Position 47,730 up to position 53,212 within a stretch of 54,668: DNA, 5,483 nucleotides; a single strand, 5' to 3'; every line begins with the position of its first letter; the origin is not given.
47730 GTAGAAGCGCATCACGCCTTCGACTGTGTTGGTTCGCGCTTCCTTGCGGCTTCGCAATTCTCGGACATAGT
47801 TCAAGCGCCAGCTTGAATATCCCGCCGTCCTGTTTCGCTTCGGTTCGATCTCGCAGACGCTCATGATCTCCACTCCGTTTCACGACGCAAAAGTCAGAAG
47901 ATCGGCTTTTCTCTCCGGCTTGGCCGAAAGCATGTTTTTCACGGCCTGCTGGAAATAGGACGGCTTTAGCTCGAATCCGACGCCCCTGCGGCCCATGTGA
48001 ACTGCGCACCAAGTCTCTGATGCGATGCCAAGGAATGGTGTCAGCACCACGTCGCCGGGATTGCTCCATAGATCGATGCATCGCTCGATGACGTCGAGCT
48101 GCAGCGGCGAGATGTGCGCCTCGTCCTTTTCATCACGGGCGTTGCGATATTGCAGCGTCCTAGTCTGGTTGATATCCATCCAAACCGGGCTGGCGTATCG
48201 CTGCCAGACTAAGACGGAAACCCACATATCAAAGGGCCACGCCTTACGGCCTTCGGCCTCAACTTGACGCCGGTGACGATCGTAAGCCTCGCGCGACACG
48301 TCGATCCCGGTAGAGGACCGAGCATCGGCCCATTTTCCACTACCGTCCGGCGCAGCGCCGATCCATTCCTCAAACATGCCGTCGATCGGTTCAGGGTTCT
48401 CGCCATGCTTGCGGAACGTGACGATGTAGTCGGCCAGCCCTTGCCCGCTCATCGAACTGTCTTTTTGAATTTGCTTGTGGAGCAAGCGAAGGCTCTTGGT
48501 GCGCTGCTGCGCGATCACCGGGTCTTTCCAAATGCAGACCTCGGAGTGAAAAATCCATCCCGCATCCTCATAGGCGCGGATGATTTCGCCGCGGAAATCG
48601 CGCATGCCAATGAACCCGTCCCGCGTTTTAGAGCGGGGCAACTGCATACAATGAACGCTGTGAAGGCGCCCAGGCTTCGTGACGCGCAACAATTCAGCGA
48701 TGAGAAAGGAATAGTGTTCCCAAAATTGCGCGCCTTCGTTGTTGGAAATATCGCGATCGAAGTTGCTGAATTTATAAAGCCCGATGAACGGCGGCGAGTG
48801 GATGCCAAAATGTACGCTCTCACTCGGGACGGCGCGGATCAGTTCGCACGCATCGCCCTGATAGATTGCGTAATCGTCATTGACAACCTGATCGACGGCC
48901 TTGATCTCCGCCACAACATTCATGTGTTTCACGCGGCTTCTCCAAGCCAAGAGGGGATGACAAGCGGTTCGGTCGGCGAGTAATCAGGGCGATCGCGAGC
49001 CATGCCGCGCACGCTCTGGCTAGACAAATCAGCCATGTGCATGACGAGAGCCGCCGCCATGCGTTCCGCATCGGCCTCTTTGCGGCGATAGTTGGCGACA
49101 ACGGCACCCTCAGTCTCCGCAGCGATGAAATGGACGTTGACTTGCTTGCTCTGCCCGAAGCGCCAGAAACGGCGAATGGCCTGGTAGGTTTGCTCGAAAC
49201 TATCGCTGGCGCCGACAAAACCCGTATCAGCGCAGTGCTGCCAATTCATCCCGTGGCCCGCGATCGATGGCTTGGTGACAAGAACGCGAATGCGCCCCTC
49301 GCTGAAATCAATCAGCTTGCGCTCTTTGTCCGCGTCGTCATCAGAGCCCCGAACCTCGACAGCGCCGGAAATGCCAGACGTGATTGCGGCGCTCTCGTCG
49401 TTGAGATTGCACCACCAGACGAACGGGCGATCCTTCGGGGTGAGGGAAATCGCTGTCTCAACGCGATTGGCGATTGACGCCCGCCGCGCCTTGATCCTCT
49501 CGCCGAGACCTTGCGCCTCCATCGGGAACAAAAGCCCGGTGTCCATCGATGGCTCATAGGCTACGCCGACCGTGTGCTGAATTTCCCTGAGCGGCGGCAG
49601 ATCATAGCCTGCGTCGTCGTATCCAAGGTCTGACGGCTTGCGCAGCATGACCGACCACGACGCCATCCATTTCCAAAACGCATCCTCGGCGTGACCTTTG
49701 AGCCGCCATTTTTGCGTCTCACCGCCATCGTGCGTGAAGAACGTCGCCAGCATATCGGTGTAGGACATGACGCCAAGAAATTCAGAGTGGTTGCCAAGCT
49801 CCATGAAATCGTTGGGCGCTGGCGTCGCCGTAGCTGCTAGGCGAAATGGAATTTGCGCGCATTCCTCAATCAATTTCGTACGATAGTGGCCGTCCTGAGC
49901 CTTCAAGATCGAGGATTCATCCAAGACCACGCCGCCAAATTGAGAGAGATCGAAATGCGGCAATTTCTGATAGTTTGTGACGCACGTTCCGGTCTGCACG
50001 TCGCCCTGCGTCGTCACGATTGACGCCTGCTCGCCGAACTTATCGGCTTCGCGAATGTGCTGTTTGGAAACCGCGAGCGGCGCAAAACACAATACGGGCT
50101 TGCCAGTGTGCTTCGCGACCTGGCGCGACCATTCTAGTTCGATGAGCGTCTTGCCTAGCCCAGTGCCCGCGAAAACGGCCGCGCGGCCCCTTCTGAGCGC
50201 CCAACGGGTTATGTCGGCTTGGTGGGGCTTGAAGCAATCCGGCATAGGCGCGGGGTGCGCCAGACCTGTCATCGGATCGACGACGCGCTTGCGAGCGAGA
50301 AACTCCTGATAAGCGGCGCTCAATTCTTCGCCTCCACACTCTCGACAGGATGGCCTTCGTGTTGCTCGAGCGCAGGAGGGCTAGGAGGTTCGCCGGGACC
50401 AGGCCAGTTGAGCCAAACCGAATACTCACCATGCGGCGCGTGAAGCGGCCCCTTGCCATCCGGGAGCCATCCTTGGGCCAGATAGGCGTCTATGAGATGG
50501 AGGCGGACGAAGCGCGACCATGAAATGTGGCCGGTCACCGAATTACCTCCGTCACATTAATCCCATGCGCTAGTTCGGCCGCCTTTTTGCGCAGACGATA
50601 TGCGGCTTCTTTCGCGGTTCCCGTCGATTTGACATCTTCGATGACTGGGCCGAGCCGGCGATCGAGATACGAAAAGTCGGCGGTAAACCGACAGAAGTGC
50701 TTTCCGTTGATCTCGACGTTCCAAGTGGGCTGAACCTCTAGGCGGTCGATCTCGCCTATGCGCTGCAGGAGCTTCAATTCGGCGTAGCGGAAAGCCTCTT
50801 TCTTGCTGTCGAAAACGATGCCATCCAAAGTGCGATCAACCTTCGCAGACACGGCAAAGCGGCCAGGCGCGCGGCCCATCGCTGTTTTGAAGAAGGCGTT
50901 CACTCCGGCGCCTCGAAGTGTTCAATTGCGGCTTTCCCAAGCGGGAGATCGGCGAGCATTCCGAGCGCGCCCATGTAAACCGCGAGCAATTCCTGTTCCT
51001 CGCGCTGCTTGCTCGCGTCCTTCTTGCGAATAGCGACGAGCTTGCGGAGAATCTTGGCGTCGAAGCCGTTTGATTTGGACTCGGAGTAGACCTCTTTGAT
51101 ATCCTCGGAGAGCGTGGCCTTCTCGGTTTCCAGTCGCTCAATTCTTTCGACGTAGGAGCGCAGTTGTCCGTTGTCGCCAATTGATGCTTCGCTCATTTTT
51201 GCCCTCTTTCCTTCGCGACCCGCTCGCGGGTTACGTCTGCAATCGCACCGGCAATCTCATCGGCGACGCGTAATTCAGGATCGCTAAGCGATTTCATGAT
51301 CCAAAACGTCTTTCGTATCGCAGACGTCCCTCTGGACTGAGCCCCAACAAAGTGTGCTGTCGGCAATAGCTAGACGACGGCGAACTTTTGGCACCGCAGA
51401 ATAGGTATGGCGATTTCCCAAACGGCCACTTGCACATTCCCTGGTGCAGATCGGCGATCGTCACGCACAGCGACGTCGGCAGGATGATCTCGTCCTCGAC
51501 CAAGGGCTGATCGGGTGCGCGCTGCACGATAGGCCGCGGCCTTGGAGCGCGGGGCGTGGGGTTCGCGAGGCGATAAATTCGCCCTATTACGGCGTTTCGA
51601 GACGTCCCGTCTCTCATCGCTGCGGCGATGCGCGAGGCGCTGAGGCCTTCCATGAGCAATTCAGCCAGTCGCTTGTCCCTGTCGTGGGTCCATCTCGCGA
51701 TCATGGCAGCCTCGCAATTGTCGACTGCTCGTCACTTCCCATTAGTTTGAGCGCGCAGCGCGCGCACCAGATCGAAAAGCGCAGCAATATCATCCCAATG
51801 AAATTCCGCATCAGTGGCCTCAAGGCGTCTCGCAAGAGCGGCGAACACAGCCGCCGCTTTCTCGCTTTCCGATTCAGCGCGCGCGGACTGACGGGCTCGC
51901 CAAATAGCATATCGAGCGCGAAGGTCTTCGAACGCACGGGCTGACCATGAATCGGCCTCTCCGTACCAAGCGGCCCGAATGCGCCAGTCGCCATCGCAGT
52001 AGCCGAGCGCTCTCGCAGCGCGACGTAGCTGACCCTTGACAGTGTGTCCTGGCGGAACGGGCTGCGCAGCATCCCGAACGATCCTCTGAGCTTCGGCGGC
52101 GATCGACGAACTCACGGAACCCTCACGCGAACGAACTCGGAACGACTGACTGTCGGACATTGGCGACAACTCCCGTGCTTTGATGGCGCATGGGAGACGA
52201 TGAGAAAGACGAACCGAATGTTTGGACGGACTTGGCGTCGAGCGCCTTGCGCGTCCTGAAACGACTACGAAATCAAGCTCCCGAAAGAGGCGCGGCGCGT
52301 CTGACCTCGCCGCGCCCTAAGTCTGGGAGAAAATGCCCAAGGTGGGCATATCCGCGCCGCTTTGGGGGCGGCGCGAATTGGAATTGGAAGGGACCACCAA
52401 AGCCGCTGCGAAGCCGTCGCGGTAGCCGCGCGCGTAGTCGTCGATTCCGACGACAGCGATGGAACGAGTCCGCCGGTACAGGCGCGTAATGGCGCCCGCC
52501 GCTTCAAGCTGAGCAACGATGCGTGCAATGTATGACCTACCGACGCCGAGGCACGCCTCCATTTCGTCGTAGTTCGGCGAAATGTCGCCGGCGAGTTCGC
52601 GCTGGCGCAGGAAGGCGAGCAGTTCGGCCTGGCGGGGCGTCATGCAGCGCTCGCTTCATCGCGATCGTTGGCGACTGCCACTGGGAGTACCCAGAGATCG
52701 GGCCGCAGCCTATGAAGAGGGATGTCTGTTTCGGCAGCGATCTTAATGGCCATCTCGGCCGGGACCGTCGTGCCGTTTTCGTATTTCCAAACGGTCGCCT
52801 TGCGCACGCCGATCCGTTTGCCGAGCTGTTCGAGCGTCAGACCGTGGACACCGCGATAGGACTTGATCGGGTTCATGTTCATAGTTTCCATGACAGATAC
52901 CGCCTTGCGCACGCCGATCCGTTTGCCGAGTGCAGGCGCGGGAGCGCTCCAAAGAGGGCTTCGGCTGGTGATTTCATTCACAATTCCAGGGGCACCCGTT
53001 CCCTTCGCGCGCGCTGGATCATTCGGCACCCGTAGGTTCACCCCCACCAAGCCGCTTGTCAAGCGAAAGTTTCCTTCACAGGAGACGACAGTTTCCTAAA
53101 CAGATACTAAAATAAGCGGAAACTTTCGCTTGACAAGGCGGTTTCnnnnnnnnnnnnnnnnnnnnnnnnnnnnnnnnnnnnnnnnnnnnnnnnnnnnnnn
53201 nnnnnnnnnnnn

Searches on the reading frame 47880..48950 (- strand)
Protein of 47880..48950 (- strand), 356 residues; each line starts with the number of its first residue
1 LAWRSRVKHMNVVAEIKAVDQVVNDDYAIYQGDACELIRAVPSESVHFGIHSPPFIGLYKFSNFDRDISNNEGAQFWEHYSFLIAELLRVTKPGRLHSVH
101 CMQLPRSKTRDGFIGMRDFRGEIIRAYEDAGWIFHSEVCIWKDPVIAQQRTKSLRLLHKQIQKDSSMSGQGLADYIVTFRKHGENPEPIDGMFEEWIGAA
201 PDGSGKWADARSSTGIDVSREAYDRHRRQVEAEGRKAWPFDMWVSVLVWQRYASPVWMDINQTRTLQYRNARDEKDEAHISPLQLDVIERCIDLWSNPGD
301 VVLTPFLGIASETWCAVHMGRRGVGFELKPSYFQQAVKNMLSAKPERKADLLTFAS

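Call 48: search_protein_families(library=pfam, proteins=[window:47880-48950:-], max_evalue=0.001)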
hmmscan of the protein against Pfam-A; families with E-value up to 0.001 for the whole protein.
window:47880-48950:- (356 aa): 1 family
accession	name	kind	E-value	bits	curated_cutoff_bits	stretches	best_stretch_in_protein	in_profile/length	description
PF01555.25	N6_N4_Mtase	-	1.7e-17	64.5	26.7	1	48-338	3-221/221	DNA methylase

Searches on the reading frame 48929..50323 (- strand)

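Call 48: search_protein_families(library=pfam, proteins=[window:48929-50323:-], max_evalue=0.001)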
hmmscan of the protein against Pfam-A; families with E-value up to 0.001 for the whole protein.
window:48929-50323:- (464 aa): 3 families
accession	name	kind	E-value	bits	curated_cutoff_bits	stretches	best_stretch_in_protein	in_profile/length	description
PF04851.21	ResIII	-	6.8e-05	23.3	22.5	1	44-168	22-162/164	Type III restriction enzyme, res subunit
PF00270.35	DEAD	-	0.0001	22.5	26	1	33-169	2-161/167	DEAD/DEAH box helicase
PF00176.29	SNF2-rel_dom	-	0.00029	20.5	24.9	1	59-193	61-187/290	SNF2-related domain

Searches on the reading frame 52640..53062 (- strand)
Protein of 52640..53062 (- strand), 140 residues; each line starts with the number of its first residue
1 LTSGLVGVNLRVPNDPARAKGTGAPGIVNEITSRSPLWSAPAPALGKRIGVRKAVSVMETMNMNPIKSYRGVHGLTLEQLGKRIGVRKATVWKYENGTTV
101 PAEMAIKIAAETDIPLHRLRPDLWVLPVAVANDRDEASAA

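Call 48: search_protein_families(library=pfam, proteins=[window:52640-53062:-], max_evalue=0.001)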
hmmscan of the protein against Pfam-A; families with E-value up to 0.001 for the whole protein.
window:52640-53062:- (140 aa): 4 families
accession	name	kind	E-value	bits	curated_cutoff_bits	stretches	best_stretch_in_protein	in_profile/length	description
PF01381.28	HTH_3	-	1.7e-09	38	23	1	66-117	1-53/55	Helix-turn-helix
PF13560.12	HTH_31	-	2.7e-07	31.2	27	1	67-110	7-51/64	Helix-turn-helix domain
PF12844.13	HTH_19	-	0.00029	21.1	30.2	1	66-116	4-55/64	Helix-turn-helix domain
PF07022.19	Phage_CI_repr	-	0.00035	21.3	22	1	78-119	16-57/65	Bacteriophage CI repressor helix-turn-helix domain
